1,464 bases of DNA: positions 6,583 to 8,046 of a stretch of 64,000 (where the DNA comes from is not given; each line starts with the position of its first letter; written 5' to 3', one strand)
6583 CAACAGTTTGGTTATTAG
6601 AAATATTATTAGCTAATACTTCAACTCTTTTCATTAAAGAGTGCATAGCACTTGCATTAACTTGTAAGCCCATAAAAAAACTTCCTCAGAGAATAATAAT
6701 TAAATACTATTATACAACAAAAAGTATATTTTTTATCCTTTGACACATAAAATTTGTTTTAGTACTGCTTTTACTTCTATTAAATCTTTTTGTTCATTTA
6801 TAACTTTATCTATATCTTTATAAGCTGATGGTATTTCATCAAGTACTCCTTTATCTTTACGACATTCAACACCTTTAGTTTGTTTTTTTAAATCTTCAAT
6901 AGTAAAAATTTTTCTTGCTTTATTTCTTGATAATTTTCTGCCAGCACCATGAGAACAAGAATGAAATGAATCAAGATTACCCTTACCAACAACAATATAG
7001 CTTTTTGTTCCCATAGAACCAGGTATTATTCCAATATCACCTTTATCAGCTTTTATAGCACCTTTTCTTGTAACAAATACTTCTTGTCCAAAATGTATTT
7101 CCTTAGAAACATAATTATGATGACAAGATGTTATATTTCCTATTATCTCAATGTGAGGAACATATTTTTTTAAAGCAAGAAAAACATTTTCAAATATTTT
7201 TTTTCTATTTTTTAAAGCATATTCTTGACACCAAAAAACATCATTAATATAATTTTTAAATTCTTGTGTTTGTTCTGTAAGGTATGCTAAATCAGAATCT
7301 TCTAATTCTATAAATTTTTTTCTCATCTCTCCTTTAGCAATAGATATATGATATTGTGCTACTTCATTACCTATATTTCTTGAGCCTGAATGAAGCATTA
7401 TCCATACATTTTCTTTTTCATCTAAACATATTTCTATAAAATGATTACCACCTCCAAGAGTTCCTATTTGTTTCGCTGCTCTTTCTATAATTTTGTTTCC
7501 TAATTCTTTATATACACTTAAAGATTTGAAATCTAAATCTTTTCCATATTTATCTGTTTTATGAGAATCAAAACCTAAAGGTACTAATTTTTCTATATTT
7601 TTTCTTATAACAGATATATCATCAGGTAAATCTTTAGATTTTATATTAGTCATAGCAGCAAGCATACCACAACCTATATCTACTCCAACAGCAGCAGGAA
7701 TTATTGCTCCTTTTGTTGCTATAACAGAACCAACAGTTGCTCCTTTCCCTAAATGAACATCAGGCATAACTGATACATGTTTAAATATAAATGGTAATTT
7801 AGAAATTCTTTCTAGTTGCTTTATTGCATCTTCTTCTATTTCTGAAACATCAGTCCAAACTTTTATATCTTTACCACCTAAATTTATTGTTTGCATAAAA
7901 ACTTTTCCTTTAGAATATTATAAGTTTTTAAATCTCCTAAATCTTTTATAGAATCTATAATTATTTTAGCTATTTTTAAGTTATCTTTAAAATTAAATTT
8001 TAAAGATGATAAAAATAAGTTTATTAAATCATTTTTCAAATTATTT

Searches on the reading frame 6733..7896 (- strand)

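Call 63: search_protein_families(library=pfam, proteins=[window:6733-7896:-], max_evalue=0.00001)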
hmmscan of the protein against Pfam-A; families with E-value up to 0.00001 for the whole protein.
window:6733-7896:- (387 aa): 1 family
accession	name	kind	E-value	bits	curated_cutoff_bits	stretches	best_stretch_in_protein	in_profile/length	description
PF01139.22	RtcB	-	2.6e-123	412.9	27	1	27-387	1-426/426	tRNA-splicing ligase RtcB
